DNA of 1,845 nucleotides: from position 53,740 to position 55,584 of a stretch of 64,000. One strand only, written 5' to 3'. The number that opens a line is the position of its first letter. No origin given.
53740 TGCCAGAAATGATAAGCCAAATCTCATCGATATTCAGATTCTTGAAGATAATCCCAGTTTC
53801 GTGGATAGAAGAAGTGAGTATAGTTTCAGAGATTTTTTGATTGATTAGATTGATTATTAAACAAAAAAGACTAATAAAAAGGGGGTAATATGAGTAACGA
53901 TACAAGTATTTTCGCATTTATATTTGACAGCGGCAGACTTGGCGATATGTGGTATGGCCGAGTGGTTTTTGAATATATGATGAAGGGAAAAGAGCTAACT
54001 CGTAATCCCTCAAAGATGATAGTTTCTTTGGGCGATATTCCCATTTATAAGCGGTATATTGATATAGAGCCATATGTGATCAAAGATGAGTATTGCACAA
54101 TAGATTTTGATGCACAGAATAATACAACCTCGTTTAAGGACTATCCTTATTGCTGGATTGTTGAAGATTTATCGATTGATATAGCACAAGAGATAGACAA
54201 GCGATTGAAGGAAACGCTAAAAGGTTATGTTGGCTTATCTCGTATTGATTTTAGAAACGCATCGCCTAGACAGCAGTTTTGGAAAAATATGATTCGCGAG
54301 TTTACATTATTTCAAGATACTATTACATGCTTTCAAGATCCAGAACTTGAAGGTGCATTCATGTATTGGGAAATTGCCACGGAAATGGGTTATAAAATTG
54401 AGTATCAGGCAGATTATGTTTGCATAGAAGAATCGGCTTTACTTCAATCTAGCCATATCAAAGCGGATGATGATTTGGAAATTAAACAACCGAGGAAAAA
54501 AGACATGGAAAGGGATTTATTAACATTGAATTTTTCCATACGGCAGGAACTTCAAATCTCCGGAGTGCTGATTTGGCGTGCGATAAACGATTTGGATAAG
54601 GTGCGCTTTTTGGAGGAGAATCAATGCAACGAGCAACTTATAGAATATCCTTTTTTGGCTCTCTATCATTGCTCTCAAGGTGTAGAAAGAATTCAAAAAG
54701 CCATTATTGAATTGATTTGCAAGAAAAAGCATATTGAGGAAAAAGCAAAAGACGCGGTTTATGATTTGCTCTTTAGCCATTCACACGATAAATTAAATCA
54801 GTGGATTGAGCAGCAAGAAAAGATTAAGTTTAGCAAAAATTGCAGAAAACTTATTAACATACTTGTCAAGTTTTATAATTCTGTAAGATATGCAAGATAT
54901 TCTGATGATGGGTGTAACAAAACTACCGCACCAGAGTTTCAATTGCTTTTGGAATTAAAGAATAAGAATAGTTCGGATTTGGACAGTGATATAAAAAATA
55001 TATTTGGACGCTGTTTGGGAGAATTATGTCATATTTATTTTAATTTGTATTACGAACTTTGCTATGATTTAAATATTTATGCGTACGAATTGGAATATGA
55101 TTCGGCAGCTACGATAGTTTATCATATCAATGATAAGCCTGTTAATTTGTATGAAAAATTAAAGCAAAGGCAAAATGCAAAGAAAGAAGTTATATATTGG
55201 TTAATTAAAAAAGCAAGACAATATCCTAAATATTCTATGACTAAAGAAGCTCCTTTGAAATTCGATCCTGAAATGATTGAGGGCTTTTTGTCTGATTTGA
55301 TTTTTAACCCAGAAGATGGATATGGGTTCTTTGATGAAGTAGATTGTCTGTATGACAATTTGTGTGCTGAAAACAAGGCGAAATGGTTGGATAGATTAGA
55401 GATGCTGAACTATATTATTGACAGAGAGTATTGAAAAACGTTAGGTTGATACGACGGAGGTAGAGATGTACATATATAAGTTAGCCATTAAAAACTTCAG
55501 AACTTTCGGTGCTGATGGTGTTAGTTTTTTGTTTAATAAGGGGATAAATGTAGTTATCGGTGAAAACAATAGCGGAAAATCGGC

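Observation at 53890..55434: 514-aa orphan protein with no recognisable catalytic or binding motif at the head of the defence operon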

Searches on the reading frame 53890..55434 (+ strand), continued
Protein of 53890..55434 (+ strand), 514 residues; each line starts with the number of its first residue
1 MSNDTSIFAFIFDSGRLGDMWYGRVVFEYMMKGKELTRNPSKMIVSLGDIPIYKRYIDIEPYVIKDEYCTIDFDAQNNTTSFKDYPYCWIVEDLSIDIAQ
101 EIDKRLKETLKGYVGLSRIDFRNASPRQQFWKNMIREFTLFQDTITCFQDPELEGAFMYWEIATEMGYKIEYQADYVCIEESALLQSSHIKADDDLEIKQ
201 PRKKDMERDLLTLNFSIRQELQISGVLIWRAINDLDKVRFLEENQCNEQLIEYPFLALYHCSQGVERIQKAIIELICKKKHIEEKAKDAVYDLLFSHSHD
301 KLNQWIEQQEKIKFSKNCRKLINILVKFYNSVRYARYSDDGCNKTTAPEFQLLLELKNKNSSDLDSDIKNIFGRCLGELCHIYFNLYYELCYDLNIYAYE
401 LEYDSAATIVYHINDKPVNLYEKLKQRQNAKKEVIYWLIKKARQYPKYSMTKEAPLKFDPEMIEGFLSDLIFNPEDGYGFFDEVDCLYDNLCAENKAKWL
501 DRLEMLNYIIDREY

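Call 78: find_encoding_contigs(protein=P0388, flank=6000, max_places=6)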
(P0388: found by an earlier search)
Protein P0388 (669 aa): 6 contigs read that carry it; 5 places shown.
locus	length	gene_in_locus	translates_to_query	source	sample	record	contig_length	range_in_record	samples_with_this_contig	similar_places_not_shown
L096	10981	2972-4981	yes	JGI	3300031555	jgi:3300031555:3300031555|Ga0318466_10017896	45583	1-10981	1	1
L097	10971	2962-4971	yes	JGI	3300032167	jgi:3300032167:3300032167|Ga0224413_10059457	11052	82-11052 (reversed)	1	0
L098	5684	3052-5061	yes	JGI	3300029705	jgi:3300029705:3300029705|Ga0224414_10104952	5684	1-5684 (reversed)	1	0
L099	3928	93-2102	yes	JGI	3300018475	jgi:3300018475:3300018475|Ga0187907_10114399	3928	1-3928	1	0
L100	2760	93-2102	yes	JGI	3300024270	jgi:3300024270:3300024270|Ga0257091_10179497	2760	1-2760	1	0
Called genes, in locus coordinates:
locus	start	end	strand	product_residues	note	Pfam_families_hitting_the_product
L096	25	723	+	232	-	PF13151:DUF3990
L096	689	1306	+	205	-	PF13443:HTH_26 (faint)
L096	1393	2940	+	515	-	-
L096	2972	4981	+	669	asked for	PF02463:SMC_N, PF11398:DUF2813 (weak), PF13175:AAA_15, PF13476:AAA_23, PF13304:AAA_21, PF20469:OLD-like_TOPRIM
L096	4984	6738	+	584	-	PF00580:UvrD-helicase, PF01443:Viral_helicase1 (faint), PF13245:AAA_19, PF13361:UvrD_C (faint)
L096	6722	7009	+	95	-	-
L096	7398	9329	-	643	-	PF00933:Glyco_hydro_3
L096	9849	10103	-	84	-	-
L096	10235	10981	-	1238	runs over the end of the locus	PF27204:YjcN (faint), PF00963:Cohesin, PF17268:DUF5334 (faint), PF21230:Nakanori (faint)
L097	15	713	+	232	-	PF13151:DUF3990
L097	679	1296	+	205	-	PF13443:HTH_26 (faint)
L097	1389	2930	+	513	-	-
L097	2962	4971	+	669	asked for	PF02463:SMC_N, PF11398:DUF2813 (weak), PF13175:AAA_15, PF13476:AAA_23, PF13304:AAA_21, PF20469:OLD-like_TOPRIM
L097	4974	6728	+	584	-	PF00580:UvrD-helicase, PF01443:Viral_helicase1 (faint), PF13245:AAA_19, PF13361:UvrD_C (faint)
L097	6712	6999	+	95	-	-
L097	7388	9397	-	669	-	PF00933:Glyco_hydro_3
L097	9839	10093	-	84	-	-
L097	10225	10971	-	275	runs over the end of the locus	?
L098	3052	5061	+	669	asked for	PF02463:SMC_N, PF11398:DUF2813 (weak), PF13175:AAA_15, PF13476:AAA_23, PF13304:AAA_21, PF20469:OLD-like_TOPRIM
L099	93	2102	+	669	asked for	PF02463:SMC_N, PF11398:DUF2813 (weak), PF13175:AAA_15, PF13476:AAA_23, PF13304:AAA_21, PF20469:OLD-like_TOPRIM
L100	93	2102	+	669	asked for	PF02463:SMC_N, PF11398:DUF2813 (weak), PF13175:AAA_15, PF13476:AAA_23, PF13304:AAA_21, PF20469:OLD-like_TOPRIM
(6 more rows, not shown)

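Call 82: find_homologous_proteins(query=P0383, max_evalue=0.001)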
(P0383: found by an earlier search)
Query P0383 (191 aa): 162 proteins with E <= 0.001 among 328 candidates; the best 120 are listed.
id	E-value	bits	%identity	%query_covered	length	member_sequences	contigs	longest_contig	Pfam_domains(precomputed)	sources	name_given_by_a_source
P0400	2.2e-111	388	92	100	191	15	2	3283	PF04221.19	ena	-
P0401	1.1e-103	363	88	100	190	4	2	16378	-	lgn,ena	-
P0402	1.4e-102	359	87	100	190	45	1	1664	-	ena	-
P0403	1.4e-100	353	84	100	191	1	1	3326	-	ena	-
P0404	1.5e-100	352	83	100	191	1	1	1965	-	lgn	-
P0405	2.3e-100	352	84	100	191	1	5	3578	-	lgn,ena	-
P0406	3.1e-100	351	83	100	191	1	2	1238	-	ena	-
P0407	7.0e-100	350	85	100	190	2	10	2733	PF04221.19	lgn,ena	-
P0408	9.9e-100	350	85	100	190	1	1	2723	PF04221.19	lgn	-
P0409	1.0e-99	350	82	100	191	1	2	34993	-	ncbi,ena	-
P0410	1.2e-99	350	85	100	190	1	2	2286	PF04221.19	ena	-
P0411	1.3e-99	349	83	100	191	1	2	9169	-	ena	-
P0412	1.5e-99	349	83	100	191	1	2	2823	-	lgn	-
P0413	2.7e-99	348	83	100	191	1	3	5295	-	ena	-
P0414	3.0e-99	348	84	100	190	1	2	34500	-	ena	-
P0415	3.3e-99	348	83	100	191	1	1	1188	PF04221.19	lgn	-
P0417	5.1e-99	347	83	100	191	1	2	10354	PF04221.19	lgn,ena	-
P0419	9.3e-99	347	82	100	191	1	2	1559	PF04221.19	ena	-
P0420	9.5e-99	347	85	100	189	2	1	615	PF04221.19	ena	-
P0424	3.1e-97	342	82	100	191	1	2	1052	PF04221.19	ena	-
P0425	4.1e-97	341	82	100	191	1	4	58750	PF04221.19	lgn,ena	-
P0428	1.4e-96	340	81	100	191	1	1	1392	PF04221.19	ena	-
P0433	2.7e-95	335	80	100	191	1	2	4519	PF04221.19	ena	-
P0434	3.3e-95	335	81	100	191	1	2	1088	PF04221.19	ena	-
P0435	3.4e-95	335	81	100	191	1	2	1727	PF04221.19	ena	-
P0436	9.3e-95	334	80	100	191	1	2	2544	PF04221.19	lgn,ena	-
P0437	1.2e-94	333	80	100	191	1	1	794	PF04221.19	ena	-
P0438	1.8e-94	333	80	100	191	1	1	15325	PF04221.19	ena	-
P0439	9.1e-94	330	80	100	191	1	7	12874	PF04221.19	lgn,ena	-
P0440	3.7e-93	328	79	100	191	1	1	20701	PF04221.19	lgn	-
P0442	4.5e-91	322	76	100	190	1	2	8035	PF04221.19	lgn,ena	-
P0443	7.3e-91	321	76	100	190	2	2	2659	PF04221.19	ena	-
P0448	2.6e-87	309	71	100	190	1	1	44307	PF04221.19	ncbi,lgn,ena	-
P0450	3.4e-87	309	74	100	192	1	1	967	PF04221.19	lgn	-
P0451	1.1e-86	307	71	100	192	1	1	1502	PF04221.19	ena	-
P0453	4.8e-85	302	73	100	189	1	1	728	PF04221.19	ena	-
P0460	3.2e-78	280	65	100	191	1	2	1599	PF04221.19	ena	-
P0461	2.8e-77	277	65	100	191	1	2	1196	PF04221.19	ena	-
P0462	7.3e-77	275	65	100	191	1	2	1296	PF04221.19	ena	-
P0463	8.1e-77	275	64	100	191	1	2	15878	PF04221.19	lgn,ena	-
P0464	2.2e-76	274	64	100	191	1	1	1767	PF04221.19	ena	-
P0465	2.3e-76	274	65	100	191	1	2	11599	PF04221.19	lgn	-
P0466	3.9e-76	273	63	100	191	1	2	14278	PF04221.19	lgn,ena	-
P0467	4.8e-76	273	64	100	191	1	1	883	PF04221.19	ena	-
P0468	6.8e-76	272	64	100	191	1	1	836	PF04221.19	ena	-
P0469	1.2e-75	271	65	100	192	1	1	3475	PF04221.19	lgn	-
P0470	2.6e-75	270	64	100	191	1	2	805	PF04221.19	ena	-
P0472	2.7e-72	260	60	100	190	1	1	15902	PF04221.19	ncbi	-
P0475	4.9e-63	230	57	100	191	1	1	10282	PF04221.19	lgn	-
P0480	4.8e-56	208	54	100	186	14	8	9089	PF04221.19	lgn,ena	-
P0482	3.6e-55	205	50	100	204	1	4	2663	PF04221.19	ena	-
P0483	3.6e-53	198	48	100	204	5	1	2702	PF04221.19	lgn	-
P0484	1.1e-52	197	49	100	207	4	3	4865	PF04221.19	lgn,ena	-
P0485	1.2e-51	193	49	100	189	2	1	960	PF04221.19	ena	-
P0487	1.1e-50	190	48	100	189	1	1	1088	PF04221.19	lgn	-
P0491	2.8e-49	185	45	100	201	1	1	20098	PF04221.19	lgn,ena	-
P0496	1.0e-46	177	87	55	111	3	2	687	PF04221.19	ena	-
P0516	4.0e-42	162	45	96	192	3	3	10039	PF04221.19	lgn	-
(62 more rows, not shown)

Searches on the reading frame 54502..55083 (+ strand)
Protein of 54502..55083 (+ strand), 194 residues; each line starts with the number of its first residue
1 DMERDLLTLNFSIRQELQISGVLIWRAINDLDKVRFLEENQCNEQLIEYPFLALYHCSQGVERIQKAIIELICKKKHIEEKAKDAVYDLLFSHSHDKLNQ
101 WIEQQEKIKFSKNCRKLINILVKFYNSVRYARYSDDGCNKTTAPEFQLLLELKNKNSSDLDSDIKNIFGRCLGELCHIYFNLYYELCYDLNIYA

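Call 63: predict_structure(alignment_id=A3)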
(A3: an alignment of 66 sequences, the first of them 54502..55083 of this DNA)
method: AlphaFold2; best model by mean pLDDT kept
length: 194 residues; sequences in the alignment: 66
mean_pLDDT: 90.6   pTM: 0.88
mean pLDDT of the five models: 90.6, 90.5, 90.1, 90.1, 89.9
residues with pLDDT >= 90: 145; 70-90: 31; 50-70: 18; < 50: 0
segments of 3 or more residues with pLDDT < 50: none
pLDDT, mean of each block of 10 residues (from residue 1): 78 95 98 85 73 97 98 93 94 95 96 96 90 67 85 91 96 98 97 88
secondary structure, 60 per line:
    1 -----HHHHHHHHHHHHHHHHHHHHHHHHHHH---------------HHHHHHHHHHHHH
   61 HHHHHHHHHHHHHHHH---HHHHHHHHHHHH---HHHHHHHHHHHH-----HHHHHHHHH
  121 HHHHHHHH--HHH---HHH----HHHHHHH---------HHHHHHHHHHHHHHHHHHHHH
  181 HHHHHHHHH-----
elements in order: H6-32 H48-76 H80-91 H95-106 H112-128 H144-150 H160-189

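Call 65: fold_search(model_id=the predicted structure, library=pdb)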
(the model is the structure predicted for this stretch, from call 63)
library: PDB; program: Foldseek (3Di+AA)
matches with E <= 10: 407; with E <= 0.001: 0
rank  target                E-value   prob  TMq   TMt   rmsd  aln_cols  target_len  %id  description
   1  1jad_A                2.9e-01  0.23  0.24  0.20  34.6       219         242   14  C-terminal Domain of Turkey PLC-beta (released 2001-12-28)
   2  5lg4_A                4.0e-01  0.51  0.30  0.31  15.4       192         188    9  Crystal structure of the Sec3/Sso2 complex at 2.9 angstrom resolution (released 2017-02-08)
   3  9ly2_R                5.5e-01  0.12  0.21  0.15  22.9       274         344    8  A Cryo-EM structure of LA-PTH-PTH1R-V2RT-Beta-arrestin1 complex (state 1 conformation) (released 2026-03-04)
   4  8tn1_A                5.7e-01  0.97  0.47  0.59   7.3       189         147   13  De novo designed protein binds poly ADP ribose polymerase inhibitors (PARPi) - apo (released 2024-04-24)
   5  2wcd_A                7.2e-01  0.28  0.30  0.21  34.3       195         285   14  Crystal structure of the assembled cytolysin A pore (released 2009-05-05)
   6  2nrj                  7.5e-01  0.11  0.19  0.13  22.4       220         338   15  Crystal Structure of Hemolysin binding component from Bacillus cereus (released 2006-11-14)
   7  5m4y_A                8.7e-01  0.54  0.37  0.40  13.5       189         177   12  Crystal structure of the Sec3/Sso2 complex at 2.20 angstrom resolution (released 2017-02-08)
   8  7x8v_E                9.5e-01  0.28  0.32  0.34  13.2       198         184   14  Cooperative regulation of PBI1 and MAPKs controls WRKY45 transcription factor in rice immunity (released 2022-04-06)
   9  5m4y_E                1.2e+00  0.30  0.31  0.32  14.4       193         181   12  Crystal structure of the Sec3/Sso2 complex at 2.20 angstrom resolution (released 2017-02-08)
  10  1j1j_A                1.2e+00  0.11  0.21  0.20  15.9       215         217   10  Crystal Structure of human Translin (released 2003-12-06)
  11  6uth_a                1.2e+00  0.23  0.32  0.30  15.6       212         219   10  Allosteric coupling between alpha-rings of 20S proteasome, 20S proteasome singly capped with a PA26/E102A_PANc, togeth (released 2020-09-09)
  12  1yjg_A                1.2e+00  0.14  0.21  0.23  16.6       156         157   12  Variable Small Protein 1 of Borrelia turicatae (VspA or Vsp1) (released 2006-01-24)
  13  4nqi_A                1.3e+00  0.16  0.25  0.22  29.1       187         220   11  Structure of the N-terminal I-BAR domain (1-259) of D.Discoideum IBARa (released 2014-02-05)
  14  8ubg_A                1.4e+00  0.28  0.33  0.30  11.6       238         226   10  DpHF19 filament (released 2024-04-10)
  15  2lqu_MODEL_1_A        1.4e+00  0.14  0.23  0.25  20.4       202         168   10  Structure of decorbin-binding protein A from Borrelia burgdorferi (released 2013-01-16)
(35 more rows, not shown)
